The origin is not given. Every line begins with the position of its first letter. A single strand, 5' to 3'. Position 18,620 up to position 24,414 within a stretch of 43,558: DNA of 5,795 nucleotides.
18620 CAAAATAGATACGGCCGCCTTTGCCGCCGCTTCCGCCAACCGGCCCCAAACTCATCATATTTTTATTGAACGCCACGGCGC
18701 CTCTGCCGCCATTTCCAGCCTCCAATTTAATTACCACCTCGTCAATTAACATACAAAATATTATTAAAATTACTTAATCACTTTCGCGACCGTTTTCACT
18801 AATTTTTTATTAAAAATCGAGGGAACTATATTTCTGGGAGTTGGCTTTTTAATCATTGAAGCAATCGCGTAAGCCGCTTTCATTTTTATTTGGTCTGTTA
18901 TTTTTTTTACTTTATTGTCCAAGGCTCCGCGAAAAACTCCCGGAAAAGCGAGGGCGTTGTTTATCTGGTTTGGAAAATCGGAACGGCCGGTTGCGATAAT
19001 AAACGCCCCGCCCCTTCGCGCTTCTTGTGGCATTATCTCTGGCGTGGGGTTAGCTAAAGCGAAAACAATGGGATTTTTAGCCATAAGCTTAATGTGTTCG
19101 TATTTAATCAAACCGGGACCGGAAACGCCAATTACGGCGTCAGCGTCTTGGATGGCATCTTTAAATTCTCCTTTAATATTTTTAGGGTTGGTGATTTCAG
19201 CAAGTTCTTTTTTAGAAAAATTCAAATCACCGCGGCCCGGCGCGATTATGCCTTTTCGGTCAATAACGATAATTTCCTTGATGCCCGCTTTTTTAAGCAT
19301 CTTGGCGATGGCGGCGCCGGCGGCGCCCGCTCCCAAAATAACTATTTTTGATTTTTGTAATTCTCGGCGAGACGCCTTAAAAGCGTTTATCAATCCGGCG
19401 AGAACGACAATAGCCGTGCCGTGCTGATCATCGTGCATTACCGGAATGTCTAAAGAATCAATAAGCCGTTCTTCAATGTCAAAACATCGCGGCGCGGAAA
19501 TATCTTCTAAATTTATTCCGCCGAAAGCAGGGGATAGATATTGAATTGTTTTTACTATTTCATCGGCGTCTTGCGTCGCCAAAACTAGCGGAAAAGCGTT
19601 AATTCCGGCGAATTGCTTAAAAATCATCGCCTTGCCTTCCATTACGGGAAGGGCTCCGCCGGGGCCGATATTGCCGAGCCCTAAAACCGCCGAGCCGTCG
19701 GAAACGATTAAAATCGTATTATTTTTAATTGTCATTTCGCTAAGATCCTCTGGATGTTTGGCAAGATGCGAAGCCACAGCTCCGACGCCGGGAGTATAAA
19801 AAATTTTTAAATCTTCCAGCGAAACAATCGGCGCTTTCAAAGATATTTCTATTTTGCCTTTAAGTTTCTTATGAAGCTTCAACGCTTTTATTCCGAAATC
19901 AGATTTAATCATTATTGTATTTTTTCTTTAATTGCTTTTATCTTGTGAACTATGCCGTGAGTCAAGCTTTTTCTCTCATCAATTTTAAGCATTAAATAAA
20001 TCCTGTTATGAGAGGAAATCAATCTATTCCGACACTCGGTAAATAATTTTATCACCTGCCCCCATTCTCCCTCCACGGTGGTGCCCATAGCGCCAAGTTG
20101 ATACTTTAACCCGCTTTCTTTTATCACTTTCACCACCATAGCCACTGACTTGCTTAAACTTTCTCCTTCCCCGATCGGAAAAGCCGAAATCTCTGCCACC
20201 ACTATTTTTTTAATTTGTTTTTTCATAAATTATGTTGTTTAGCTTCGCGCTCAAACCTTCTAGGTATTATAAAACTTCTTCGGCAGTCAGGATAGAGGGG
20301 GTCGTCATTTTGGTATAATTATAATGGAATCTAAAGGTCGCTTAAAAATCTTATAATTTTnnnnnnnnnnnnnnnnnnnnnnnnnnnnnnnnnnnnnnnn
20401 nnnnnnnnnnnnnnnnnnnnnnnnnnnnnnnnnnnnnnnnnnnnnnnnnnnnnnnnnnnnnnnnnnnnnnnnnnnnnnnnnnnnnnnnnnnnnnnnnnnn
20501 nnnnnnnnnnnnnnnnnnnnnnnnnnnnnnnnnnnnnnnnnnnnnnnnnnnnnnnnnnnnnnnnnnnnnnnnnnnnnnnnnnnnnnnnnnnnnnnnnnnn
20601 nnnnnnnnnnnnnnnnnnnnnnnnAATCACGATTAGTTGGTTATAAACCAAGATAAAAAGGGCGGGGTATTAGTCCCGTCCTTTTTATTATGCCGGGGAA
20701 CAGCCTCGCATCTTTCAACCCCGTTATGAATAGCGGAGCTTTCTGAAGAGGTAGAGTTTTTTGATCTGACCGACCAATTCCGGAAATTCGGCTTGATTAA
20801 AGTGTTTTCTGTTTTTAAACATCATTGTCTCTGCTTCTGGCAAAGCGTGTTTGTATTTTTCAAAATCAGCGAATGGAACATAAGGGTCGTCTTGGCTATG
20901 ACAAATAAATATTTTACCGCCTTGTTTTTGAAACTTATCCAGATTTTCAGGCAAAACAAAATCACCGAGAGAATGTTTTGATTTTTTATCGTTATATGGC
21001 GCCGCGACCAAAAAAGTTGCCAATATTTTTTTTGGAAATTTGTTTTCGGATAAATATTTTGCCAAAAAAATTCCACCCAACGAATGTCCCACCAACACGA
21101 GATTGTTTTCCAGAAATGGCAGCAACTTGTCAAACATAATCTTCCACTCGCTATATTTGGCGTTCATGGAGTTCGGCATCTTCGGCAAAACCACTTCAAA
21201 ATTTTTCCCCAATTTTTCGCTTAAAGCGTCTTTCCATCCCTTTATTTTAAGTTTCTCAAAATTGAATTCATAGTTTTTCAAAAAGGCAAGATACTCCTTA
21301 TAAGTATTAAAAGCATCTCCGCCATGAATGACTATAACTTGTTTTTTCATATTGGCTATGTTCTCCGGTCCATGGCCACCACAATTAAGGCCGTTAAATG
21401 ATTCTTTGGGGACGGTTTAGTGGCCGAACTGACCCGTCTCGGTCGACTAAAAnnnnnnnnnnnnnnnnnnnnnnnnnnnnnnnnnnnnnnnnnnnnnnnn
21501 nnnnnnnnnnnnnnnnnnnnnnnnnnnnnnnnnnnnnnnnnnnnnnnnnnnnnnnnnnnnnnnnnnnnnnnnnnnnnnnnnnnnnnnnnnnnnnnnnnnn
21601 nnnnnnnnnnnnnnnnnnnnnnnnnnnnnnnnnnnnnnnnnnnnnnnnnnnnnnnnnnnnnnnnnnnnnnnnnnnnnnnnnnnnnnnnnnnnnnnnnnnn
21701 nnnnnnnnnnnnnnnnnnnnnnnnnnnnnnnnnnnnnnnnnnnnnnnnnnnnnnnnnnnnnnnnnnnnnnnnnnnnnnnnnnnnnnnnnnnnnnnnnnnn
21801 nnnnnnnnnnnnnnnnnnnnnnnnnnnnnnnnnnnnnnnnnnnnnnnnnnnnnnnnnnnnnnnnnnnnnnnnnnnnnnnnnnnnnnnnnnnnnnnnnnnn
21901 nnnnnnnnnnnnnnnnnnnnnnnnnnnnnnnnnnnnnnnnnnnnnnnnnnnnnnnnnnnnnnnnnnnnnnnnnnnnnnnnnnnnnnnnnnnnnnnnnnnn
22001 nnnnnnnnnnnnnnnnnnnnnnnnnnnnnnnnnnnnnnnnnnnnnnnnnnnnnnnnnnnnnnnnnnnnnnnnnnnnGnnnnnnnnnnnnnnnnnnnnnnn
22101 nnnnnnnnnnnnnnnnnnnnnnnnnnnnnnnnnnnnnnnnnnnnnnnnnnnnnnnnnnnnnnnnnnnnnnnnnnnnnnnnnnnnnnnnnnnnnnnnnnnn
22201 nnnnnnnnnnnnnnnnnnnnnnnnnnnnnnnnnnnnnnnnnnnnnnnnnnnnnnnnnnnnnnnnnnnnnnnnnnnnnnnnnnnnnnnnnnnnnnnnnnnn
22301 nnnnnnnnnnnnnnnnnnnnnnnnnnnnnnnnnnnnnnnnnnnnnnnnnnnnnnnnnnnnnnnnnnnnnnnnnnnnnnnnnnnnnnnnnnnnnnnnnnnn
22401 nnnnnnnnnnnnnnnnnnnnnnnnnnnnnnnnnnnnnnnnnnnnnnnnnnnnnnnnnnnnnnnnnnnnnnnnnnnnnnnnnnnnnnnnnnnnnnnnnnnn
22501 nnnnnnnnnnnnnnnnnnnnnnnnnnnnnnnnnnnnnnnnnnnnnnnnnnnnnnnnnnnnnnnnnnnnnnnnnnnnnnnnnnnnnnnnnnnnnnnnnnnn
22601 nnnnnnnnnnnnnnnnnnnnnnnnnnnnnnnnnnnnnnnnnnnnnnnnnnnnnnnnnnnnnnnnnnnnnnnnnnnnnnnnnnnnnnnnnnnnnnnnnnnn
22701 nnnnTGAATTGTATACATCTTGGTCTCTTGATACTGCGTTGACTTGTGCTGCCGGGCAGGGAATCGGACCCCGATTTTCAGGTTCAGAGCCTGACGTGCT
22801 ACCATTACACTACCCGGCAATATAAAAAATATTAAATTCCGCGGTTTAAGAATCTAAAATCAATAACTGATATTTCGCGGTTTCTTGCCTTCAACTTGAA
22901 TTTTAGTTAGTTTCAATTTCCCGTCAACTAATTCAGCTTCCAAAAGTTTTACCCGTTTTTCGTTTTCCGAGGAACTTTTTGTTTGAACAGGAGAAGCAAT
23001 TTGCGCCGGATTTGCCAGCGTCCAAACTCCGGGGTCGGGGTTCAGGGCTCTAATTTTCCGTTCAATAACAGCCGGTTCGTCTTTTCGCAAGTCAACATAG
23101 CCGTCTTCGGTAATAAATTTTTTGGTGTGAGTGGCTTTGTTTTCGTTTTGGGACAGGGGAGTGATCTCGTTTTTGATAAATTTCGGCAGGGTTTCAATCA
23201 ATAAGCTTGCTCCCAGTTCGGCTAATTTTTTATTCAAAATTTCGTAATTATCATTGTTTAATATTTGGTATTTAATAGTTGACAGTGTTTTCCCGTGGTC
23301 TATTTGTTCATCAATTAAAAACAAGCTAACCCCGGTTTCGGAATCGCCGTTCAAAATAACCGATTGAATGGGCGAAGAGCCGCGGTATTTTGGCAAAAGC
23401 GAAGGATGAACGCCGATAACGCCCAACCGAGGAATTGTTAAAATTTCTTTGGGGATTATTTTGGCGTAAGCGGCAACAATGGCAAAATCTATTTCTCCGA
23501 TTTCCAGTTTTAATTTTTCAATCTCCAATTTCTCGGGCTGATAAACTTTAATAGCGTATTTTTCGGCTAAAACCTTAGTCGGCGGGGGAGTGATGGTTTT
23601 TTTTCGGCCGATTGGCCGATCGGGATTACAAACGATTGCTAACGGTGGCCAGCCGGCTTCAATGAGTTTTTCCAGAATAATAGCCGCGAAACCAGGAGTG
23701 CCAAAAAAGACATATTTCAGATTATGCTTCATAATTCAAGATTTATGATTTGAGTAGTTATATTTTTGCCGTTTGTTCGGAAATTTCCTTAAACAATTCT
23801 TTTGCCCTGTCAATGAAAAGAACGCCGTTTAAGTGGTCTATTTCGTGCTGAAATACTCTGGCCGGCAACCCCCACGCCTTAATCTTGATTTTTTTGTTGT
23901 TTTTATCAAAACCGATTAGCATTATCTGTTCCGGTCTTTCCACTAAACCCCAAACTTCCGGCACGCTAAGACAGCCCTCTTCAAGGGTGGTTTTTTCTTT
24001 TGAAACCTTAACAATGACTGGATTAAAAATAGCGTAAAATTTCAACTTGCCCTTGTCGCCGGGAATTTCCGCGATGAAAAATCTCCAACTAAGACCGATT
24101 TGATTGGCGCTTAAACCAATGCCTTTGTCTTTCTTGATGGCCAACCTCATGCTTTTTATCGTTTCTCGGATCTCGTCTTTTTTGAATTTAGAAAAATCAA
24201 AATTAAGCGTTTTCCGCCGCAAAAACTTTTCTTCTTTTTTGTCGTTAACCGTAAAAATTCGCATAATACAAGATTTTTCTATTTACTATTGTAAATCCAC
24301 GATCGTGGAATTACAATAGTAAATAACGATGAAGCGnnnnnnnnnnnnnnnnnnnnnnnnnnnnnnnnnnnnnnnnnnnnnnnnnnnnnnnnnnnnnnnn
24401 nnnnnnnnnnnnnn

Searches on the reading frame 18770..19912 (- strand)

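Call 54: search_protein_families(library=pfam, proteins=[window:18770-19912:-])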
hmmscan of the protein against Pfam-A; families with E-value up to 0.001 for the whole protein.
window:18770-19912:- (380 aa): 7 families
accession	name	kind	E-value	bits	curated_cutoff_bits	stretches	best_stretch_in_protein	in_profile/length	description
PF03949.21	Malic_M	-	2.1e-27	96.5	23.5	1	165-367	3-240/258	Malic enzyme, NAD binding domain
PF00390.24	malic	-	3.4e-26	92.6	23.1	2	19-114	2-118/182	Malic enzyme, N-terminal domain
PF00899.27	ThiF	-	8.5e-08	32.1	28.1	1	179-219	12-52/238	ThiF family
PF01488.26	Shikimate_DH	-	7.5e-05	23.3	24.3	1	183-220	8-45/138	Shikimate / quinate 5-dehydrogenase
PF00208.27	ELFV_dehydrog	-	0.00011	22.4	23.4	1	166-246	10-88/241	Glutamate/Leucine/Phenylalanine/Valine dehydrogenase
PF06690.17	HcgC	-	0.00021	21.4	31.4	1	182-290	38-129/248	FeGP cofactor biosynthesis protein, methyltransferase HcgC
PF02826.25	2-Hacid_dh_C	-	0.00041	20.2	25.1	1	180-223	29-71/178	D-isomer specific 2-hydroxyacid dehydrogenase, NAD binding domain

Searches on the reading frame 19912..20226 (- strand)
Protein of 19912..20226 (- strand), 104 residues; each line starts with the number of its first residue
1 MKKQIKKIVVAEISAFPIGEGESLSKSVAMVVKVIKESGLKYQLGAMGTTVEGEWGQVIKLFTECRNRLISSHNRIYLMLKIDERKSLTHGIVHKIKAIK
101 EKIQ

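Call 54: search_protein_families(library=pfam, proteins=[window:19912-20226:-])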
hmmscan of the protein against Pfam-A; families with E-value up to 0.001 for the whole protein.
window:19912-20226:- (104 aa): 1 family
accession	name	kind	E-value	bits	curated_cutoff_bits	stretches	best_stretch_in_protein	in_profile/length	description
PF01910.22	Thiamine_BP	-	6.5e-25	87.4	24.9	1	11-99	1-91/92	Thiamine-binding protein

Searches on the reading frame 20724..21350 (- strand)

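Call 54: search_protein_families(library=pfam, proteins=[window:20724-21350:-])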
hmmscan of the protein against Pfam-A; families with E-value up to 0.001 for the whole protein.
window:20724-21350:- (208 aa): 3 families
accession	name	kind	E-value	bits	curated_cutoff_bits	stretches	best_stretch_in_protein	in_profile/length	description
PF06821.19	Ser_hydrolase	-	1.1e-10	42.2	22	1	39-187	15-157/172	Serine hydrolase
PF00561.26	Abhydrolase_1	-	8.3e-08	32.6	25.8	1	83-120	70-103/245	alpha/beta hydrolase fold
PF12695.13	Abhydrolase_5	-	8.8e-07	29.3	27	1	47-129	22-102/164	Alpha/beta hydrolase family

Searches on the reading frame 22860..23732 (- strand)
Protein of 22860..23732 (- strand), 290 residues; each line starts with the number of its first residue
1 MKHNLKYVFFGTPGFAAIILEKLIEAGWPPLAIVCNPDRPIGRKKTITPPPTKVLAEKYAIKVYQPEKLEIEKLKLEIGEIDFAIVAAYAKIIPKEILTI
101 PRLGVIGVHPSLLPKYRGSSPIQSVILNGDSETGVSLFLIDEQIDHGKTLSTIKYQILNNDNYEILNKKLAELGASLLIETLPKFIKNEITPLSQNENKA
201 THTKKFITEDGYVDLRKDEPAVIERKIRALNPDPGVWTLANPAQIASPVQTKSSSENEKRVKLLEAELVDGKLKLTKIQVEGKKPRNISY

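Call 54: search_protein_families(library=pfam, proteins=[window:22860-23732:-])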
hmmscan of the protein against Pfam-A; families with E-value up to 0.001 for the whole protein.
window:22860-23732:- (290 aa): 2 families
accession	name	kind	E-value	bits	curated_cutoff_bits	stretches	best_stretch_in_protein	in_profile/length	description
PF00551.24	Formyl_trans_N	-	5e-34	118.1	26.1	1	6-182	2-181/181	Formyl transferase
PF02911.23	Formyl_trans_C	-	3e-06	27.8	21.1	1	208-272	4-51/100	Formyl transferase, C-terminal domain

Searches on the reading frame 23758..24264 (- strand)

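Call 54: search_protein_families(library=pfam, proteins=[window:23758-24264:-])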
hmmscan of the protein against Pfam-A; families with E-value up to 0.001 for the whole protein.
window:23758-24264:- (168 aa): 1 family
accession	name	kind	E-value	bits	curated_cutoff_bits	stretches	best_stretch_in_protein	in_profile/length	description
PF01327.26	Pep_deformylase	-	1.4e-42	145.3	22.8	1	9-157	10-153/156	Polypeptide deformylase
